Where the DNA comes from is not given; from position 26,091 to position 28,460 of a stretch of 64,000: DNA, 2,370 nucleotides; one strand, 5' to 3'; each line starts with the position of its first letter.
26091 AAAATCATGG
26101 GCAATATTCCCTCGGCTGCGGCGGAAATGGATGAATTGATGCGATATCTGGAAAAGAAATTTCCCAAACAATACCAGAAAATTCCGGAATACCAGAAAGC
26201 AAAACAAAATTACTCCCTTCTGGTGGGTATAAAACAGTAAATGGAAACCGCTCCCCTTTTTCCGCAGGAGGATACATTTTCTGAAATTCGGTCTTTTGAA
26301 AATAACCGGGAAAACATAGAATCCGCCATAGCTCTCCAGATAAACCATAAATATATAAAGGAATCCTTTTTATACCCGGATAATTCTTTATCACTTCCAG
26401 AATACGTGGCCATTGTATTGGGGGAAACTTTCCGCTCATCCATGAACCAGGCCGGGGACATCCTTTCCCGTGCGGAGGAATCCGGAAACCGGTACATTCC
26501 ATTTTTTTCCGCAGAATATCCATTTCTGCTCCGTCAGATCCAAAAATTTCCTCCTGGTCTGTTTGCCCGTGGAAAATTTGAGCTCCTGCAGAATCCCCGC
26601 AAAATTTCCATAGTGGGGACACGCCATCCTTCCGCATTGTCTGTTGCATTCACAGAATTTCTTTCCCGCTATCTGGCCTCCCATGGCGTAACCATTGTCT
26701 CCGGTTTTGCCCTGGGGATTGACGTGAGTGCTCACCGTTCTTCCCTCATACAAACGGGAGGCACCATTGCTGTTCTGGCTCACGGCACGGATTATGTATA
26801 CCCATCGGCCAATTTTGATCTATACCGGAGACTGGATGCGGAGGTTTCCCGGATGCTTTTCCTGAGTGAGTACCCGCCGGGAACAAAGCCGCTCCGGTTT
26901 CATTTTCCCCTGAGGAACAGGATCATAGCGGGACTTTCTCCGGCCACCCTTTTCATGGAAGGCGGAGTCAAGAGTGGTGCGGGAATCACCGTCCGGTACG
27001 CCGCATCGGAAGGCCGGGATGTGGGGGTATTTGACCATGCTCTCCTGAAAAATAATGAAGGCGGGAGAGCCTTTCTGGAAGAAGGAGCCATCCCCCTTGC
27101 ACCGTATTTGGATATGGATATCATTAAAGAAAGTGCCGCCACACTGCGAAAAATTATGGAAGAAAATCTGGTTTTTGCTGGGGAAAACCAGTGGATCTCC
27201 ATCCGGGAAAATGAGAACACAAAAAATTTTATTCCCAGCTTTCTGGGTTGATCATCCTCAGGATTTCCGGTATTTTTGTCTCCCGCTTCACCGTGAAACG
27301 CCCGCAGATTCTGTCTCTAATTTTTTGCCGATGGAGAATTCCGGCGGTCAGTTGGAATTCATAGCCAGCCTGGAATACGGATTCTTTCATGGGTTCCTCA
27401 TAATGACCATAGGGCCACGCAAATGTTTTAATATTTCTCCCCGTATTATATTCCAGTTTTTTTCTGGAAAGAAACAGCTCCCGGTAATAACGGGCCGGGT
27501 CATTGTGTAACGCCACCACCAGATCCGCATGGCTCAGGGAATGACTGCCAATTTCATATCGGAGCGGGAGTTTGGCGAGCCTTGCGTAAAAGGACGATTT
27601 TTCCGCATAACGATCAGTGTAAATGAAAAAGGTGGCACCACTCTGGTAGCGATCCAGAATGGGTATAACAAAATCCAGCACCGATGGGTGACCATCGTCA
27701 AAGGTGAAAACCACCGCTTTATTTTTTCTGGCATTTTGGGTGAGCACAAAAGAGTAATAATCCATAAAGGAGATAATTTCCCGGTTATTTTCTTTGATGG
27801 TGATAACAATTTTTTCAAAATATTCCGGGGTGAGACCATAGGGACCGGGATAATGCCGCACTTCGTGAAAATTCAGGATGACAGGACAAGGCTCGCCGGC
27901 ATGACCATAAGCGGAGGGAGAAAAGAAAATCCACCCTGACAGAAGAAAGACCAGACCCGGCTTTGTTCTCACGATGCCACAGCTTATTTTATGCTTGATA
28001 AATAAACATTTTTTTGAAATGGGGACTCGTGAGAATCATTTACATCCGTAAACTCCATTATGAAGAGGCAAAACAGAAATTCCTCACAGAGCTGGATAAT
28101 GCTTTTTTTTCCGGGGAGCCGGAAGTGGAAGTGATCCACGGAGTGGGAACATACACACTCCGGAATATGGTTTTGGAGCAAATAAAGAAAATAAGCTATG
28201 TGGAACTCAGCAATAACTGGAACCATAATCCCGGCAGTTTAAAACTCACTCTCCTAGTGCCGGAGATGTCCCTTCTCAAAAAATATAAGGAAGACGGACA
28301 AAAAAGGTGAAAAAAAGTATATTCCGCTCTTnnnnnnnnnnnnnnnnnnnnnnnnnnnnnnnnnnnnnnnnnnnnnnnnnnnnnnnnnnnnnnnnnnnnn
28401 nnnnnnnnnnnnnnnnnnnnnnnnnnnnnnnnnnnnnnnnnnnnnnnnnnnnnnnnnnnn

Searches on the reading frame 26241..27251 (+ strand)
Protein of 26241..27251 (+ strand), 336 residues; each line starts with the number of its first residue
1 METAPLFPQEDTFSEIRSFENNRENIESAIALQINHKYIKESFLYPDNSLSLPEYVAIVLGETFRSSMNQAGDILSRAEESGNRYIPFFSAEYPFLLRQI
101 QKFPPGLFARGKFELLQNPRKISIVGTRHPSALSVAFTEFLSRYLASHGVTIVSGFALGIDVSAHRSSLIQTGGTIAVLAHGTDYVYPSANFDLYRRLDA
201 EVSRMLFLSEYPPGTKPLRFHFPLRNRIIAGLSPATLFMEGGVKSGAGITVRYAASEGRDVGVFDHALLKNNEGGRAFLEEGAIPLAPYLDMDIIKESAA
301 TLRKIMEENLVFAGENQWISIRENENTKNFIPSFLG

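Call 6: search_protein_families(library=pfam, proteins=[window:26241-27251:+])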
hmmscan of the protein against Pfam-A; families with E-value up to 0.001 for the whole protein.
window:26241-27251:+ (336 aa): 1 family
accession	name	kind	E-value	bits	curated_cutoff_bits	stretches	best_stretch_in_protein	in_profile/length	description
PF02481.21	DNA_processg_A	-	7.3e-58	195.7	29.6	1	80-283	4-207/212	DNA recombination-mediator protein A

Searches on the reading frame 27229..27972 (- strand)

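Call 6: search_protein_families(library=pfam, proteins=[window:27229-27972:-])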
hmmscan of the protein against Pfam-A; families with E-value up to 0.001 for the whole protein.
window:27229-27972:- (247 aa): 1 family
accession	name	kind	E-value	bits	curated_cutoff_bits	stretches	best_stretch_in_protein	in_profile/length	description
PF01522.26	Polysacc_deac_1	-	5.8e-20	71.9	23.1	1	81-206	3-123/124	Polysaccharide deacetylase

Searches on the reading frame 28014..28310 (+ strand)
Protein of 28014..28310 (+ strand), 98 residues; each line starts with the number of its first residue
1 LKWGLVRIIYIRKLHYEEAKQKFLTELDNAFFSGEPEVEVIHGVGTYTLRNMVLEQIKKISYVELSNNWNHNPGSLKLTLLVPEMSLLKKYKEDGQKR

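Call 6: search_protein_families(library=pfam, proteins=[window:28014-28310:+])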
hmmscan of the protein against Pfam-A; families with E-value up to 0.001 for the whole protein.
window:28014-28310:+ (98 aa): 1 family
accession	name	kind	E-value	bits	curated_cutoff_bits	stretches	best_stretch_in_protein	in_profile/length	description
PF01713.27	Smr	-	1.7e-08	35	25.7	1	11-67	3-60/77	Smr domain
